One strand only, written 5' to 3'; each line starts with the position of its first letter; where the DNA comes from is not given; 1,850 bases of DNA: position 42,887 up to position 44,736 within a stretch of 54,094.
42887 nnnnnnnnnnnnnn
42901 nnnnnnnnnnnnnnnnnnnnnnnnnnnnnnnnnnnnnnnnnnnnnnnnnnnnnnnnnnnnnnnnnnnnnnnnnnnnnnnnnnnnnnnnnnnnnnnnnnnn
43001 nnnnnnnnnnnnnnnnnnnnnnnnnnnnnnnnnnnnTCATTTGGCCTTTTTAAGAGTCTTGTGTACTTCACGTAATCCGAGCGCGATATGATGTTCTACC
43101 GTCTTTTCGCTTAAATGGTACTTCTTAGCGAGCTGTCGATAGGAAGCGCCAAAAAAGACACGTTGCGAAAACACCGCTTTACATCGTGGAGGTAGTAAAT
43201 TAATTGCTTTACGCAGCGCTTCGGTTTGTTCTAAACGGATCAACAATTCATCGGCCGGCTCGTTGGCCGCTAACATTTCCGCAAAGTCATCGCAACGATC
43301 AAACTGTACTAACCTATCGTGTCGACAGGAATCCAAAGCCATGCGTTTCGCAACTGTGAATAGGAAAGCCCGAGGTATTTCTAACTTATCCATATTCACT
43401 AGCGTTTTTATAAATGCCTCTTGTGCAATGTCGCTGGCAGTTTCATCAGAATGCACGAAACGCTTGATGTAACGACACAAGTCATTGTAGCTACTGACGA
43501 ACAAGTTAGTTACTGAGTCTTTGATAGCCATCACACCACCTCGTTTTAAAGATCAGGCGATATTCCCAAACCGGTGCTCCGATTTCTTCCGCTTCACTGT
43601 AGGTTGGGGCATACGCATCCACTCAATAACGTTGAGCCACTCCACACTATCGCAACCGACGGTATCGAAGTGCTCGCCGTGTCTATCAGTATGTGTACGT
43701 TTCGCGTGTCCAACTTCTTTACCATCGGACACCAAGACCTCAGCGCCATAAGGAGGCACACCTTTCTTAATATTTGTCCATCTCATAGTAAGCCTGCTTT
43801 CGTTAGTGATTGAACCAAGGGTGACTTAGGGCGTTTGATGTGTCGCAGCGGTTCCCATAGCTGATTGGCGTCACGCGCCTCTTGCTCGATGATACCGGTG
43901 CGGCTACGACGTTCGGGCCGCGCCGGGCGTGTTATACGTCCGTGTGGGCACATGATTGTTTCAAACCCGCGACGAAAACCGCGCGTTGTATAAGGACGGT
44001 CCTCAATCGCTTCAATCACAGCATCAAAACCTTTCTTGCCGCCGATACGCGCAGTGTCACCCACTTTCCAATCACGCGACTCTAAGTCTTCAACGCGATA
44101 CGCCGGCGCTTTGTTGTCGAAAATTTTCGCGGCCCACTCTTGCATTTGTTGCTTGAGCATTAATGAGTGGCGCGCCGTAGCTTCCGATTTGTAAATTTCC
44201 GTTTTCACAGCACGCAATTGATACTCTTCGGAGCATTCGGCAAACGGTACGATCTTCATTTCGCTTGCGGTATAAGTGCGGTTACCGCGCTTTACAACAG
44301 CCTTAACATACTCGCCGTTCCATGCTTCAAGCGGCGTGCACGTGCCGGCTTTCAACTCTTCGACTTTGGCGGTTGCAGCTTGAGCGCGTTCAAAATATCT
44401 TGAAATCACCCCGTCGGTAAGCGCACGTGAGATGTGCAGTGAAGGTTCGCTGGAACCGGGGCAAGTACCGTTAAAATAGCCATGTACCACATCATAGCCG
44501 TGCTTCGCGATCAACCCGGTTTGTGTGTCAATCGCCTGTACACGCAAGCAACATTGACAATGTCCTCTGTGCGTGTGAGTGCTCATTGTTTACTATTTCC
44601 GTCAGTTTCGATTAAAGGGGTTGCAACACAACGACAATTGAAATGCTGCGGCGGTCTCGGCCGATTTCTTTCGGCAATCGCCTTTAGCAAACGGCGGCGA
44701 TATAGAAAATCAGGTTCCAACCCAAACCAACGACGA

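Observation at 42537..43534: Phage-encoded ECF (FecI-like) sigma factor translationally coupled to a Cys-rich partner, followed by its own terminator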

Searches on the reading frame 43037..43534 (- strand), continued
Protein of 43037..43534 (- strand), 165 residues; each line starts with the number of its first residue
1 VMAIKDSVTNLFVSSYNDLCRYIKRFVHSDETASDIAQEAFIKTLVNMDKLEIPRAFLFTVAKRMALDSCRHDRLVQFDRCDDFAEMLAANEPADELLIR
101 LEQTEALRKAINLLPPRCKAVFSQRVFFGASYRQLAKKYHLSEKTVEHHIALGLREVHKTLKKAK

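Call 69: find_encoding_contigs(protein=P0006, flank=8000, max_places=3)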
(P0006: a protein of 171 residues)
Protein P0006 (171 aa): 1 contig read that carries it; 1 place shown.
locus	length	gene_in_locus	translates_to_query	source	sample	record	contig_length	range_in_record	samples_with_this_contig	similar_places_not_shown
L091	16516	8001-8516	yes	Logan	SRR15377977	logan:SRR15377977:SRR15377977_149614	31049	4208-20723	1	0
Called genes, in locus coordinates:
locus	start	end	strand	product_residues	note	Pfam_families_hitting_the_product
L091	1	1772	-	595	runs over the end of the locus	PF06381:Phage_portal_3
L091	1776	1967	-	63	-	-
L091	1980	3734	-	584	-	-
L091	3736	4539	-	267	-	PF03592:Terminase_2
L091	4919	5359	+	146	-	-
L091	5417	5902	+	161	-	-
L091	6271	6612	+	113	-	-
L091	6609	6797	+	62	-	-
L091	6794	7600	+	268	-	-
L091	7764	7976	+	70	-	-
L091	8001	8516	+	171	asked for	PF04542:Sigma70_r2, PF08281:Sigma70_r4_2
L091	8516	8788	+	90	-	-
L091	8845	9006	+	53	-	-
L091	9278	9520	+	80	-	-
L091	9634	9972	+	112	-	-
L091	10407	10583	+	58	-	-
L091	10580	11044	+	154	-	-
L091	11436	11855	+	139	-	-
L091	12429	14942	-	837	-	PF22763:NrS1-1_pol-like_HBD, PF19263:DUF5906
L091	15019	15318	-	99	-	PF00440:TetR_N (weak)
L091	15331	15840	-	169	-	-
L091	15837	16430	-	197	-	-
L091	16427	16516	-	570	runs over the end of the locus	PF00270:DEAD (weak), PF04851:ResIII, PF00271:Helicase_C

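Call 75: find_encoding_contigs(protein=P0157, flank=6000, max_places=2)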
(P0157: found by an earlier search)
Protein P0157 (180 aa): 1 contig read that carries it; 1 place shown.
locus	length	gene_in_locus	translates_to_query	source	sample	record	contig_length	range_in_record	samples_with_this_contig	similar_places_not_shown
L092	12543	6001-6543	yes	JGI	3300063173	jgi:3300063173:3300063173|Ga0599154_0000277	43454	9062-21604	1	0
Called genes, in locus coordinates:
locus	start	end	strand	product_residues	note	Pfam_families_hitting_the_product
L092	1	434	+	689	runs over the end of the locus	PF16177:ACAS_N, PF00501:AMP-binding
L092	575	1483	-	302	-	PF00126:HTH_1, PF03466:LysR_substrate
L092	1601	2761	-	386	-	PF02515:CoA_transf_3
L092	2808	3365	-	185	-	-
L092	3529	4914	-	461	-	PF02661:Fic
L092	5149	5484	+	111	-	PF01909:NTP_transf_2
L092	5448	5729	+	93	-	-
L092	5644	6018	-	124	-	-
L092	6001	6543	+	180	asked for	PF04542:Sigma70_r2, PF22029:PhyR_sigma2 (weak), PF08281:Sigma70_r4_2, PF04545:Sigma70_r4 (weak)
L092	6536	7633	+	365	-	PF16220:DUF4880, PF04773:FecR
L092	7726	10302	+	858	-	PF07715:Plug, PF00593:TonB_dep_Rec_b-barrel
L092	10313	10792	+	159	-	-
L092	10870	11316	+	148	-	-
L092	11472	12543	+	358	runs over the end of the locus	PF02311:AraC_binding (faint), PF09360:zf-CDGSH, PF07883:Cupin_2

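Call 76: find_encoding_contigs(protein=P0012, flank=6000, max_places=2)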
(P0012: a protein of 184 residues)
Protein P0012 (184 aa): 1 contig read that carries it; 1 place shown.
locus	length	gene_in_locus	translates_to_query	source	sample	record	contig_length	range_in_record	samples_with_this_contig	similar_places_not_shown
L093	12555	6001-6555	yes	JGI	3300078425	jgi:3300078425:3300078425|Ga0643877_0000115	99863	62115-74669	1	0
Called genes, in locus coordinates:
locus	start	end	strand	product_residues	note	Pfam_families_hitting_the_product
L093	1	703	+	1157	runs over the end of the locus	PF07660:STN (weak), PF07715:Plug, PF00593:TonB_dep_Rec_b-barrel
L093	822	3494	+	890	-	PF00326:Peptidase_S9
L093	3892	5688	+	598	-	PF00246:Peptidase_M14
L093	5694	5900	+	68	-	-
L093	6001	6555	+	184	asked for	PF04542:Sigma70_r2, PF07638:Sigma70_ECF, PF08281:Sigma70_r4_2, PF04545:Sigma70_r4 (weak)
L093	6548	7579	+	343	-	PF16220:DUF4880, PF04773:FecR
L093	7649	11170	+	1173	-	PF07660:STN (weak), PF07715:Plug, PF00593:TonB_dep_Rec_b-barrel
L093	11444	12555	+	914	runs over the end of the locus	PF00326:Peptidase_S9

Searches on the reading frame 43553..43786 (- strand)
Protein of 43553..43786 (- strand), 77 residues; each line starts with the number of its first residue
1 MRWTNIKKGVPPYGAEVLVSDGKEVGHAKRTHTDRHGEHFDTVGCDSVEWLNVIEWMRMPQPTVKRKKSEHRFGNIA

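Call 3: search_protein_families(library=pfam, proteins=[window:43553-43786:-], max_evalue=1)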
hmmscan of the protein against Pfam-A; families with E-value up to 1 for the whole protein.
window:43553-43786:- (77 aa): 1 family
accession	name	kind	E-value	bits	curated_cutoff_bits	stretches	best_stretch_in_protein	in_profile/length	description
PF16260.11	DUF4914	-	0.07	11.6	25.7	1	19-60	80-119/612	Domain of unknown function (DUF4914)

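Call 5: search_protein_families(library=phrogs, proteins=[window:43553-43786:-], max_evalue=0.01)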
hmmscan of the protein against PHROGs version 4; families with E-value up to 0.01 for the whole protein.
window:43553-43786:- (77 aa): 1 family
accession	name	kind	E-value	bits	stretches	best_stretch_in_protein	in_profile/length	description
phrog_924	-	unknown function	0.0033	18.1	1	1-63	90-150/267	-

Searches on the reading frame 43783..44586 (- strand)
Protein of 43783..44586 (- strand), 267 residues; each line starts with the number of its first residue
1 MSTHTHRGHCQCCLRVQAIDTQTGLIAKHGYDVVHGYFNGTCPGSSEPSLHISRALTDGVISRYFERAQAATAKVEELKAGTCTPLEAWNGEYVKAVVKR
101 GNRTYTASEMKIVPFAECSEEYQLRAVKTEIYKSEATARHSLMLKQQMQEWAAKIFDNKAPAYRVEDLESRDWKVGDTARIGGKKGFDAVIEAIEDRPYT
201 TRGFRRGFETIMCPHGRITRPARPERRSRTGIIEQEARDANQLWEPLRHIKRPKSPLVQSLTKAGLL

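Call 3: search_protein_families(library=pfam, proteins=[window:43783-44586:-], max_evalue=1)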
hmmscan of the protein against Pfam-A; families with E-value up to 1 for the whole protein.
window:43783-44586:- (267 aa): 2 families
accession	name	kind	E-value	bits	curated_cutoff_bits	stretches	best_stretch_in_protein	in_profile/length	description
PF22669.2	Exo_endo_phos2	-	0.011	15.7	27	1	125-188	57-118/288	Endonuclease/Exonuclease/phosphatase family 2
PF02213.21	GYF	-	0.5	10.5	25.7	0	146-167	17-39/45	GYF domain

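Call 5: search_protein_families(library=phrogs, proteins=[window:43783-44586:-], max_evalue=0.01)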
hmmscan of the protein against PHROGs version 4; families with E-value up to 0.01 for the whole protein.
window:43783-44586:- (267 aa): 2 families
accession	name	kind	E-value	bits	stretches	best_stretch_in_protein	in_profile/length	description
phrog_17208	-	unknown function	5.2e-25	89.6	1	6-158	9-145/207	-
phrog_28271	-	unknown function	0.0056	17.3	1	9-83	153-228/281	-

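Call 26: find_related_loci(query=A1, collection=viral_contigs, flank=8000)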
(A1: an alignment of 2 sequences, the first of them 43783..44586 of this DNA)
Query A1 (267 aa) in viral_contigs; peptide patterns used: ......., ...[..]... (x = any residue, [..] = any of these).
56 stretches matched a pattern; 19 encode a relative of the query (tblastn E <= 1e-3); 19 distinct loci.
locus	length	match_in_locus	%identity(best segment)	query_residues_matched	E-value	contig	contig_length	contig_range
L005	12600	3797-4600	67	1-267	4e-115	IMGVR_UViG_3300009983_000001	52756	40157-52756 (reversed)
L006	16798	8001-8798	62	1-267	1e-105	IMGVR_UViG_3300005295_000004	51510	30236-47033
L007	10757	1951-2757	52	3-267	1e-86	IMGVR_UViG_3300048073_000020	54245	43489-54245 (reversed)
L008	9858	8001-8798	52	3-267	4e-86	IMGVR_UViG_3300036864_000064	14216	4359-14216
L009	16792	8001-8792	41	3-253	1e-51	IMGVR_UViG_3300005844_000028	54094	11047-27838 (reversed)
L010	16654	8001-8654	33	2-228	1e-23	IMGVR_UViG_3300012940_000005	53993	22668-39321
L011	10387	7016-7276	45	3-89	5e-21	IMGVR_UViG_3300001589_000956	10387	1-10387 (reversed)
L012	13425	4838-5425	30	2-169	1e-20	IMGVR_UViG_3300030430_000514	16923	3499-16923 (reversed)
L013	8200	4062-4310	46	2-84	2e-20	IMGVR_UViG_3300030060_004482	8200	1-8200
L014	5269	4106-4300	54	2-66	6e-20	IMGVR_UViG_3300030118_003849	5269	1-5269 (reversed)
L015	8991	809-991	54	1-61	4e-19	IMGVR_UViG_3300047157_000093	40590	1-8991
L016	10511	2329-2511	54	1-61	4e-19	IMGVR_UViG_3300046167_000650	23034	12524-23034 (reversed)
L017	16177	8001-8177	56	3-61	7e-19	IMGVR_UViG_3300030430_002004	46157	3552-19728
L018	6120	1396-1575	53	2-61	8e-19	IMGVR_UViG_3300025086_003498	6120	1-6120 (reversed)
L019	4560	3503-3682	53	2-61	9e-19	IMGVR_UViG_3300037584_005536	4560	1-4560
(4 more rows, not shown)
